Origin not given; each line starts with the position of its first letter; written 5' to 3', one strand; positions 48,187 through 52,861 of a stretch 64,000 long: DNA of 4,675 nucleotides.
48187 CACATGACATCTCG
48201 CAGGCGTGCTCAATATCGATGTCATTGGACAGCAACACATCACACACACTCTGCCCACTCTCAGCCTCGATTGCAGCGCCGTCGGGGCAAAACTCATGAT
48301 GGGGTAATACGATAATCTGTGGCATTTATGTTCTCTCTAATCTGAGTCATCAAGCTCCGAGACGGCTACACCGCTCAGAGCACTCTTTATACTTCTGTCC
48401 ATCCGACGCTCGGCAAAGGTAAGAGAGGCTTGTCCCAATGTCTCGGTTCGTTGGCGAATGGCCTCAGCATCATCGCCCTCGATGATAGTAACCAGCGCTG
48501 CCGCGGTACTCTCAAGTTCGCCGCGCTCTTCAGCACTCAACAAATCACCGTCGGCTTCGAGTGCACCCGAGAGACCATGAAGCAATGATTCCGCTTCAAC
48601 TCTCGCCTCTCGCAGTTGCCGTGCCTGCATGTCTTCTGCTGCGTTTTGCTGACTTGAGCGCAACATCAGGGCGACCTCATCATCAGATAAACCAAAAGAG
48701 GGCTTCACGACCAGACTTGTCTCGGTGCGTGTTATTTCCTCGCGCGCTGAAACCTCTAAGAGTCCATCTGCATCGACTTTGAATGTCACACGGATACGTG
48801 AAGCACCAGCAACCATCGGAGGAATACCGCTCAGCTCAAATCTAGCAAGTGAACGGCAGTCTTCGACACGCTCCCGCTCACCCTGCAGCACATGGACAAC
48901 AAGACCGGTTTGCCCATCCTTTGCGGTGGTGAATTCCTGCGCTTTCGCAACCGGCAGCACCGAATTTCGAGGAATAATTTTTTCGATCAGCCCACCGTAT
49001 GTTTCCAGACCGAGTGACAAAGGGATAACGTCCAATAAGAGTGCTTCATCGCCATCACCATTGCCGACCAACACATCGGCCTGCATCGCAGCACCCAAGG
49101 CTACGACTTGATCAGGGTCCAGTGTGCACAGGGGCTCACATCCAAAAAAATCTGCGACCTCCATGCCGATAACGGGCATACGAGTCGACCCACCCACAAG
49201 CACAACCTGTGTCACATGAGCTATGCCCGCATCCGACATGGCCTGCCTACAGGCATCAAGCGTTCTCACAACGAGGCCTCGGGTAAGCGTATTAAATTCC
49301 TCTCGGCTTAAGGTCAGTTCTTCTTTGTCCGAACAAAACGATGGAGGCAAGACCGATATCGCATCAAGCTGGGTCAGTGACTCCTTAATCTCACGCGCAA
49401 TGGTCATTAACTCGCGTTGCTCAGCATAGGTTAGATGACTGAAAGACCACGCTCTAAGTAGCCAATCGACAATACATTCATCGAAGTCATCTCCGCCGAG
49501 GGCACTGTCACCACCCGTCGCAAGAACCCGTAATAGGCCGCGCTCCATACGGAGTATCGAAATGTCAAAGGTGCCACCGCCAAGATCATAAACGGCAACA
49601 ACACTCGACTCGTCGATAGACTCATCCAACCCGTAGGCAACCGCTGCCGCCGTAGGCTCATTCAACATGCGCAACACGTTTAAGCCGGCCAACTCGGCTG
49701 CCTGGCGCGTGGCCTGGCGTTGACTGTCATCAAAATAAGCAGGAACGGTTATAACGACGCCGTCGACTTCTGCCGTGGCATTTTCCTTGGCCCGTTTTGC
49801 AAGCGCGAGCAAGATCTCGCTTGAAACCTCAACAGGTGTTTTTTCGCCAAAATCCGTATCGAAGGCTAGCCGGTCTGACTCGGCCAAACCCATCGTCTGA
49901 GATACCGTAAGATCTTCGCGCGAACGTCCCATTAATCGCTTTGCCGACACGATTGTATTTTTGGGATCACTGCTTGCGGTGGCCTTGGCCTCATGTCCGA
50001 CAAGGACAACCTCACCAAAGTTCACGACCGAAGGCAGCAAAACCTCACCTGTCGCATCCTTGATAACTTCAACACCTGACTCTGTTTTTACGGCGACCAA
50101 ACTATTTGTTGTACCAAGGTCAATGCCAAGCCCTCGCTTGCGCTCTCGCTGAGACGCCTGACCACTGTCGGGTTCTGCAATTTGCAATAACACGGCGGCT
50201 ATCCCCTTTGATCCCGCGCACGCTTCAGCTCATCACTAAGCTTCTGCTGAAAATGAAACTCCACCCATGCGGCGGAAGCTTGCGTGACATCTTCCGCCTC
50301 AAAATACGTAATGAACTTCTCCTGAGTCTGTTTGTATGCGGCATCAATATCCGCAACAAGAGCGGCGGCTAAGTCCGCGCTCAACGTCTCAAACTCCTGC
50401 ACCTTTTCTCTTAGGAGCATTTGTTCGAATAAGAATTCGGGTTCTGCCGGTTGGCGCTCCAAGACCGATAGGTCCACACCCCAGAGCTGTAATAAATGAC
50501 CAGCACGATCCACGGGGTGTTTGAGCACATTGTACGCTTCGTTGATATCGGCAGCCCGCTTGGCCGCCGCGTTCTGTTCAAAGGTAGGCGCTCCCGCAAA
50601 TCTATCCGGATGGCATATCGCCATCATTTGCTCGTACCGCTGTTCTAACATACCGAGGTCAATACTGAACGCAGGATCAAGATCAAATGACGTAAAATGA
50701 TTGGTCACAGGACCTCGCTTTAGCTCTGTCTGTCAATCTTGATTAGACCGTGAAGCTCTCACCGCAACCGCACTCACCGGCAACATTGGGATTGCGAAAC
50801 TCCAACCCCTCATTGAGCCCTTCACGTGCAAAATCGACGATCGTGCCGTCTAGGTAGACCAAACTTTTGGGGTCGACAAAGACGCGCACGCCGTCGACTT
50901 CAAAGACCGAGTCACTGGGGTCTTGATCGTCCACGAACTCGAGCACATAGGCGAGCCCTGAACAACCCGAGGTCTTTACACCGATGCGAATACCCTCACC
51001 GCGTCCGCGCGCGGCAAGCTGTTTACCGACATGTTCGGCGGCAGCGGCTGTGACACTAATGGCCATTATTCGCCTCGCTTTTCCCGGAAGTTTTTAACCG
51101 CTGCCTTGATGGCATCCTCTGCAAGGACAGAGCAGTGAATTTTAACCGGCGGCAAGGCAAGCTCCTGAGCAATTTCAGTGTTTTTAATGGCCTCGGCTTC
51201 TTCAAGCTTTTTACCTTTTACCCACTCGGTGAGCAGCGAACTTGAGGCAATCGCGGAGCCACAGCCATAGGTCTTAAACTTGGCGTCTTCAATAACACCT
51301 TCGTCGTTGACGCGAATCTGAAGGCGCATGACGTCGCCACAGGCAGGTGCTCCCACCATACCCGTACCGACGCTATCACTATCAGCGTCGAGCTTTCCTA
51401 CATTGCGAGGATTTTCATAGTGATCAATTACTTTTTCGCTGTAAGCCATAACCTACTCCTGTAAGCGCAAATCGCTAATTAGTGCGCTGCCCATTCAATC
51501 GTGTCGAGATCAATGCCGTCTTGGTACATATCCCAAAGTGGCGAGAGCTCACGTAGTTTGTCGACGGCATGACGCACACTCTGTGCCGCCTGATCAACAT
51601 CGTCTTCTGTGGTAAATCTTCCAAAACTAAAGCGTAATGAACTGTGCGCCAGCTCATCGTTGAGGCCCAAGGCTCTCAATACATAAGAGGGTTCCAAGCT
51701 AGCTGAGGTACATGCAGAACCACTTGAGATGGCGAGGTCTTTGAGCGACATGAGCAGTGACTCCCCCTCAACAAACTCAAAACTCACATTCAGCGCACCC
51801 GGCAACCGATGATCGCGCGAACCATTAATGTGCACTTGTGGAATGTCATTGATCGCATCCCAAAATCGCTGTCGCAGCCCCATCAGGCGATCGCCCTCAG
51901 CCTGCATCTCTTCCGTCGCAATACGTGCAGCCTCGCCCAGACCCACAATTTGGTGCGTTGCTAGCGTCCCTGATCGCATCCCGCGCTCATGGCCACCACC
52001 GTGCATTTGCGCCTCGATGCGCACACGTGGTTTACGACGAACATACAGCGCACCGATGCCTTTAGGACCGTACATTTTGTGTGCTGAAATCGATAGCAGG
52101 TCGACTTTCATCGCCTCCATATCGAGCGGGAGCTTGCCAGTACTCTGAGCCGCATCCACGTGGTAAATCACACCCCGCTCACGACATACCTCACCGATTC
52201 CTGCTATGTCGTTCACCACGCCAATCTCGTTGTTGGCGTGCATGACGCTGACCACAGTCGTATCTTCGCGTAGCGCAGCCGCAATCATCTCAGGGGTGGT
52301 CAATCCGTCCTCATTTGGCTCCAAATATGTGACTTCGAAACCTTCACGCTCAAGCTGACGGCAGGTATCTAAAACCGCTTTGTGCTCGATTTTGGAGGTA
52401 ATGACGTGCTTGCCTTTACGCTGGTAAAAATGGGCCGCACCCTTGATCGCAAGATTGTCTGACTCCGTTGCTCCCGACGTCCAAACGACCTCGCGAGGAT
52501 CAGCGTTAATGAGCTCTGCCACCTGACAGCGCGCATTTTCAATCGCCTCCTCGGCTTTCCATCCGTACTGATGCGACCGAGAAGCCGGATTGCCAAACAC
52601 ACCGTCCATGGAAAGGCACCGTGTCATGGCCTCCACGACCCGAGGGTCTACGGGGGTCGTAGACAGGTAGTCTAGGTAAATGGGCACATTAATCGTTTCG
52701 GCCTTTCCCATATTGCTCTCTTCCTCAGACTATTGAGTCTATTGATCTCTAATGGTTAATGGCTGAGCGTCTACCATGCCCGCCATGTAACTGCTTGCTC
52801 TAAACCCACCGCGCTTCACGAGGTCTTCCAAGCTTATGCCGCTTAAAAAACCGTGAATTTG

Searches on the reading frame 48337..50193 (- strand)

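Call 58: search_protein_families(library=pfam, proteins=[window:48337-50193:-], max_evalue=0.00001)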
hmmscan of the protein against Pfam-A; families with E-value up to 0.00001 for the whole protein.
window:48337-50193:- (618 aa): 2 families
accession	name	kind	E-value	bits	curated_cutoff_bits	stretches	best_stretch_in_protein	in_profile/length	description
PF00012.26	HSP70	-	1.6e-170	568.7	20.6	1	22-598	2-598/599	Hsp70 protein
PF06723.19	MreB_Mbl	-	1.4e-17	64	27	1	121-372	71-319/327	MreB/Mbl protein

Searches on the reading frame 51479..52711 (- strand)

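Call 58: search_protein_families(library=pfam, proteins=[window:51479-52711:-], max_evalue=0.00001)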
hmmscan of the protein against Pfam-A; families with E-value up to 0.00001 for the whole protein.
window:51479-52711:- (410 aa): 2 families
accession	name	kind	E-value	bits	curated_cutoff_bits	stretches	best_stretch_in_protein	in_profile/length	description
PF00266.25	Aminotran_5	-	3.5e-85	286.7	21.5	1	11-374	1-370/371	Aminotransferase class-V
PF01212.27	Beta_elim_lyase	-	8e-06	25.8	27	0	75-228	50-214/288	Beta-eliminating lyase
